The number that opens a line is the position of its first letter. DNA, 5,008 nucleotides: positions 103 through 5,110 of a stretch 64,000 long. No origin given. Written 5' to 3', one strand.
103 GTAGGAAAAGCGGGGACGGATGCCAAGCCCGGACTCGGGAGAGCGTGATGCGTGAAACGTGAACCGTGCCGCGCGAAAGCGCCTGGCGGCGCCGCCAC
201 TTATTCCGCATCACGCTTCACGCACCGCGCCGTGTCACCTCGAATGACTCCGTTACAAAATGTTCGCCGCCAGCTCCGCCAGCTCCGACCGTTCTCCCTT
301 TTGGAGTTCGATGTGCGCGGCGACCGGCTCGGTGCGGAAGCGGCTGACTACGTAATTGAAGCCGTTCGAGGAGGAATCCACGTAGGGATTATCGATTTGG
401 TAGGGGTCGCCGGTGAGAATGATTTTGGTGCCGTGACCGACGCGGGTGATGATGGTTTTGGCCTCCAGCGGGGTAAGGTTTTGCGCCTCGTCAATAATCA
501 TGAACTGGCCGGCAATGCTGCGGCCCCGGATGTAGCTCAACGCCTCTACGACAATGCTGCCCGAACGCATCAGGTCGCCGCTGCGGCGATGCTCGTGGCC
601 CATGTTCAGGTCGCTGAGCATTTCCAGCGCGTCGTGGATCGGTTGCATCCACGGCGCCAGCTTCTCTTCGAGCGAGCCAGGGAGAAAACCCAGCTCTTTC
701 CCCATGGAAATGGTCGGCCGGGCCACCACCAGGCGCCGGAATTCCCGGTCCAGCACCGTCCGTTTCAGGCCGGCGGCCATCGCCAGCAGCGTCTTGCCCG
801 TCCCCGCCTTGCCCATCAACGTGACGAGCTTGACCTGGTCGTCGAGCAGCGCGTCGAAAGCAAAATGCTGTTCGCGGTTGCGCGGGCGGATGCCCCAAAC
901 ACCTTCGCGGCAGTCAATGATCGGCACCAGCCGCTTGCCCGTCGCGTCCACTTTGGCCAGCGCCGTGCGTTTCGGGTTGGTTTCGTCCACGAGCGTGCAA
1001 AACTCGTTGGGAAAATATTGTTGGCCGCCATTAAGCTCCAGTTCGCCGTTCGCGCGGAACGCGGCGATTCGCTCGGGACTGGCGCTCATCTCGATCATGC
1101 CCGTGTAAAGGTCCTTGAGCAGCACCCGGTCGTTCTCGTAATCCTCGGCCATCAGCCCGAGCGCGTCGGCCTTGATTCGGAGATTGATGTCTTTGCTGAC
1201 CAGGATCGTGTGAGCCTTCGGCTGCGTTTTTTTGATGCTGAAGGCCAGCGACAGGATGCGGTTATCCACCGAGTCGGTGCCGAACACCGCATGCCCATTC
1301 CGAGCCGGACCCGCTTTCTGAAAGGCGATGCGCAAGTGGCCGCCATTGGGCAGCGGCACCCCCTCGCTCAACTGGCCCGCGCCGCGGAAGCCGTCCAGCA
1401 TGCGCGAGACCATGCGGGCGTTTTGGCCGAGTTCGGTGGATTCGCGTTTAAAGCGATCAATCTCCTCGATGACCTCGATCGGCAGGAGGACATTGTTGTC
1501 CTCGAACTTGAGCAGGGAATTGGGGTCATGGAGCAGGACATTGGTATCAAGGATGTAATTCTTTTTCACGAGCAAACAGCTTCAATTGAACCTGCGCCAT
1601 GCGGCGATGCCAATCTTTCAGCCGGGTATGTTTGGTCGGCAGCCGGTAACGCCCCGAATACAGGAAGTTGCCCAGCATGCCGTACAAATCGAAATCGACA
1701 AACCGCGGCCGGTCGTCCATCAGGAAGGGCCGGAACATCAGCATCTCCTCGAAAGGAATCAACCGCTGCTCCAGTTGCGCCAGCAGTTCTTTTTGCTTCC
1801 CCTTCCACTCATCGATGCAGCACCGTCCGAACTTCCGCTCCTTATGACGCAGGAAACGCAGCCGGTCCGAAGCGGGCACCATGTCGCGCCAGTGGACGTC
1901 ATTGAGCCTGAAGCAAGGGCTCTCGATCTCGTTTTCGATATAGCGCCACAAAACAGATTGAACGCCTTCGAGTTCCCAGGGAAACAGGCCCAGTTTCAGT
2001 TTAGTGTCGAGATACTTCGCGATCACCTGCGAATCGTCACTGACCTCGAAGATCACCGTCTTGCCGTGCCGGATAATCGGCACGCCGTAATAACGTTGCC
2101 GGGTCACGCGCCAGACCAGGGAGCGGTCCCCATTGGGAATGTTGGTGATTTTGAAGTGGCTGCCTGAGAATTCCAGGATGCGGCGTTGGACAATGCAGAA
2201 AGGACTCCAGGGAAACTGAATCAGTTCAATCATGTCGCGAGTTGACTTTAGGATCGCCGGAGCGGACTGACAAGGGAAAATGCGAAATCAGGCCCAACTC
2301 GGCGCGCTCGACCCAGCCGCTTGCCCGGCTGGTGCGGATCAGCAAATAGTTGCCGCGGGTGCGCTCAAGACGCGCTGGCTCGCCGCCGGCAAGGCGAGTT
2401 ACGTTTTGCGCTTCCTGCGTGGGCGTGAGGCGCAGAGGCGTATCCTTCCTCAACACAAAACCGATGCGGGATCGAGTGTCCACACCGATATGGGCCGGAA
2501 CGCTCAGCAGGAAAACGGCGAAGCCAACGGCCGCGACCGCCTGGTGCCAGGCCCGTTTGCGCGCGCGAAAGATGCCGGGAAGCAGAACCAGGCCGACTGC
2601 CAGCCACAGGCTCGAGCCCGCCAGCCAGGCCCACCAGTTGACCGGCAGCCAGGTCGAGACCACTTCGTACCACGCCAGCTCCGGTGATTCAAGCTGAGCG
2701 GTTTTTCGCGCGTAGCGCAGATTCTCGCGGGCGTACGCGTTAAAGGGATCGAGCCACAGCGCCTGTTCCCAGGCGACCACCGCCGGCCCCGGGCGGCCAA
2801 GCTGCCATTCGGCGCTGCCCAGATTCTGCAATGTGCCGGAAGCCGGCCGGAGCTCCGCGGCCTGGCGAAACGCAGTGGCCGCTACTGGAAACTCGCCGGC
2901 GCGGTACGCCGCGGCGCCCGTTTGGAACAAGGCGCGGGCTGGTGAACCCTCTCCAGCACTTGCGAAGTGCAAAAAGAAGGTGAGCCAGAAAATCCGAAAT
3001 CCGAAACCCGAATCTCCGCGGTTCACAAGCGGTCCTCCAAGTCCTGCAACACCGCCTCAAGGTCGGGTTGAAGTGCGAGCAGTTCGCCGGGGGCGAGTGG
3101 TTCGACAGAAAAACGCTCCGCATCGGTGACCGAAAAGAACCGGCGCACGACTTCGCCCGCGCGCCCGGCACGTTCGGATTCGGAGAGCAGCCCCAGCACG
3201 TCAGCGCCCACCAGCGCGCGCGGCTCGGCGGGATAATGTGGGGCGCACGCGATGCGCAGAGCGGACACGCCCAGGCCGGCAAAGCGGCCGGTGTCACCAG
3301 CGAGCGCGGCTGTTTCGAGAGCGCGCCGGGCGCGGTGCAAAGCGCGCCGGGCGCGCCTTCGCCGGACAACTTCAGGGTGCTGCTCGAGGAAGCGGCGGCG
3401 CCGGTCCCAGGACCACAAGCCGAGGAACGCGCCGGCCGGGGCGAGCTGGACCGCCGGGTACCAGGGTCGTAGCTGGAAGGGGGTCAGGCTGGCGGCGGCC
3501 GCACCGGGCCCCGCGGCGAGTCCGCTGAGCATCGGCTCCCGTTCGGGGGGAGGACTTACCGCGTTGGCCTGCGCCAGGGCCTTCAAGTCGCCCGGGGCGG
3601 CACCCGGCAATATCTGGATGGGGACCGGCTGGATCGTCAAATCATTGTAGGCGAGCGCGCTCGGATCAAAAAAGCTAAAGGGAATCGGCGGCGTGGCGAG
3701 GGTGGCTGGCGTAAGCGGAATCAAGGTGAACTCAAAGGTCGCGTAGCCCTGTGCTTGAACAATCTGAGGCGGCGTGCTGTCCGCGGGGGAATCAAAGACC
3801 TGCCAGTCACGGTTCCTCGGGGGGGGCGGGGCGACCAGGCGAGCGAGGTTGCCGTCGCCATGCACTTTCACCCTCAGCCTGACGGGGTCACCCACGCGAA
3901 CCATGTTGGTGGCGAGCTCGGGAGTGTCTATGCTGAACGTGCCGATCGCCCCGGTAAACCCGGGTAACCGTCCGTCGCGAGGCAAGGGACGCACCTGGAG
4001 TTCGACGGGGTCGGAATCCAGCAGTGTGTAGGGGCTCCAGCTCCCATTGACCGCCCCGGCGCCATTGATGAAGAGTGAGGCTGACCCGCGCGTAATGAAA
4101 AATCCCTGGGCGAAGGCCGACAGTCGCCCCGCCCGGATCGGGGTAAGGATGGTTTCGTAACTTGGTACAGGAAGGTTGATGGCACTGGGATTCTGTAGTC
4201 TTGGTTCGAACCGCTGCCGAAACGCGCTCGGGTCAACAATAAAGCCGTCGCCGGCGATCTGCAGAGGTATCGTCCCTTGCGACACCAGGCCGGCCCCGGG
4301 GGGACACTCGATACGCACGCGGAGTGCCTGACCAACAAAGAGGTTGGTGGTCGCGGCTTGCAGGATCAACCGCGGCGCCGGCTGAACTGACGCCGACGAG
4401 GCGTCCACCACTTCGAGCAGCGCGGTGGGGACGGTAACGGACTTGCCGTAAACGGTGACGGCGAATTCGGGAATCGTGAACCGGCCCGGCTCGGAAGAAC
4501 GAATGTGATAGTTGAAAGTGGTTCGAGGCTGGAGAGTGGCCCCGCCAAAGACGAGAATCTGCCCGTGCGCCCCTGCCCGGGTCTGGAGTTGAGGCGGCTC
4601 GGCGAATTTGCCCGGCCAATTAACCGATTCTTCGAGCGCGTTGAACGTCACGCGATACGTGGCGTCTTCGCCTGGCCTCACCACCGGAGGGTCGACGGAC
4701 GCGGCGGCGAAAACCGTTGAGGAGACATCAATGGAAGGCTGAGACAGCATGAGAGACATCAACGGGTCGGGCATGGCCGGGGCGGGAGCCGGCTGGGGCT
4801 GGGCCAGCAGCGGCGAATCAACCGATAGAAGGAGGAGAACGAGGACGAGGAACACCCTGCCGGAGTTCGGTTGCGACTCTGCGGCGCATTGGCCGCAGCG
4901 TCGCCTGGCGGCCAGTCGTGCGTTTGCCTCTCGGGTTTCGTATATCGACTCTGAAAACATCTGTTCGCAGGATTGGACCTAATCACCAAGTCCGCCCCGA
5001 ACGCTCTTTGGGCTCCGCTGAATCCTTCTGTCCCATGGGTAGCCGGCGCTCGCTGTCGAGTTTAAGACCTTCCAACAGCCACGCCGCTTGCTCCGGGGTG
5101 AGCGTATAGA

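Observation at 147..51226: Dispersed family of degenerate heptanucleotide (7-8 nt) tandem arrays at 15 or more loci, reusing the same unit vocabulary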

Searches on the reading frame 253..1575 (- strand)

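Call 11: search_protein_families(library=pfam, proteins=[window:253-1575:-])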
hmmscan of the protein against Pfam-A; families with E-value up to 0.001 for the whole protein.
window:253-1575:- (440 aa): 5 families
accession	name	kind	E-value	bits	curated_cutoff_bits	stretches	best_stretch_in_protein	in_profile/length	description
PF02562.22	PhoH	-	1.4e-49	168.8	27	1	229-427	2-189/205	PhoH-like protein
PF13638.12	PIN_4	-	1.1e-33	116.7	21.9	1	7-147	1-132/132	PIN domain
PF13604.12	AAA_30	-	1.4e-09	38.4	27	1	233-394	3-128/191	AAA domain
PF13245.12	AAA_19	-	3e-06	27.9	25.1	1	248-394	11-129/134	AAA domain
PF13401.12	AAA_22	-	0.0001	23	27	0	249-393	6-125/130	AAA domain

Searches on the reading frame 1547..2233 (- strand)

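Call 59: search_protein_families(library=pfam, max_evalue=0.00001, proteins=[window:1547-2233:-])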
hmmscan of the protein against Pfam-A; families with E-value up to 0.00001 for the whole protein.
window:1547-2233:- (228 aa): 2 families
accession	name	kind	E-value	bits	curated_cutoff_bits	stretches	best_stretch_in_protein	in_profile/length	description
PF13417.12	GST_N_3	-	3e-06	27.9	22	1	4-78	1-70/75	Glutathione S-transferase, N-terminal domain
PF13410.11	GST_C_2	-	8.8e-06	26.2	24.9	0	140-211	4-69/69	Glutathione S-transferase, C-terminal domain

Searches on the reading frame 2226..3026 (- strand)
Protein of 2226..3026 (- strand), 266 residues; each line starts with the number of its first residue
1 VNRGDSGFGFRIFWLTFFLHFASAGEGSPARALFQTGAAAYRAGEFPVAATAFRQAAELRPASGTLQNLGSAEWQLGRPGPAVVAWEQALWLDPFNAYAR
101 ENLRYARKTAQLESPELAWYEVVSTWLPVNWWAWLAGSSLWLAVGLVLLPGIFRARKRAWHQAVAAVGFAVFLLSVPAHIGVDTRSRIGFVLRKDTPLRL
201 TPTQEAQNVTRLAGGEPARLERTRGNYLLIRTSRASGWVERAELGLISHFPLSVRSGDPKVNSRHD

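Call 59: search_protein_families(library=pfam, max_evalue=0.00001, proteins=[window:2226-3026:-])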
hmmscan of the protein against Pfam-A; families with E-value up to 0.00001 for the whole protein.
window:2226-3026:- (266 aa): 1 family
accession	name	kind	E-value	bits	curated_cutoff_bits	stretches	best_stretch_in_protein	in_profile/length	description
PF07719.23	TPR_2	-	4.3e-08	33.1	27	0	30-62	1-33/34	Tetratricopeptide repeat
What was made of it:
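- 2988..3018 (.): Array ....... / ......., just after the stop of the BatD-like gene (3023) and in front of the TPR gene. Pfam (call 59).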

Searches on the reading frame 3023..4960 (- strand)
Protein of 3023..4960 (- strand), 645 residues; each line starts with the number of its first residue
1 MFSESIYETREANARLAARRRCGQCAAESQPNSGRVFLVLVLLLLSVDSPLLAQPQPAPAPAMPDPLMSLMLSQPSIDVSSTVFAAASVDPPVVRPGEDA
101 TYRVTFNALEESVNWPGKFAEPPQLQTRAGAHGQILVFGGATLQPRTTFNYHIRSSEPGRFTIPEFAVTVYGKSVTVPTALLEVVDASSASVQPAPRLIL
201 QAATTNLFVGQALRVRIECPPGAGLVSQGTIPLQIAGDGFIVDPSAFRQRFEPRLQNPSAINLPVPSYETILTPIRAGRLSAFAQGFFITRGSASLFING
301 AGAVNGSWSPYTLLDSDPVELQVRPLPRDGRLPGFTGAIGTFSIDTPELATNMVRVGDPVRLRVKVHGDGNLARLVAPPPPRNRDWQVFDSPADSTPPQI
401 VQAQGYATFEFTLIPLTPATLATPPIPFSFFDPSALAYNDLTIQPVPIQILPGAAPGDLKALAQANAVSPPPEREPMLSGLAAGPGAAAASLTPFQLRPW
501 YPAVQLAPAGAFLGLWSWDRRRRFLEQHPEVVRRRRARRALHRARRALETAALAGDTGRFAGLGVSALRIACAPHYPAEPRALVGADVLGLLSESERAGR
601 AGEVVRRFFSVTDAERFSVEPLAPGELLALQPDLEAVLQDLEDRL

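Call 59: search_protein_families(library=pfam, max_evalue=0.00001, proteins=[window:3023-4960:-])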
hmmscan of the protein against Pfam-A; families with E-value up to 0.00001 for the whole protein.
window:3023-4960:- (645 aa): 1 family
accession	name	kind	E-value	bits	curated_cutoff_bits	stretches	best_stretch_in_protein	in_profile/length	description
PF13584.12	BatD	-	9.7e-13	49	24.1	0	350-449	4-91/92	BatD DUF11 like domain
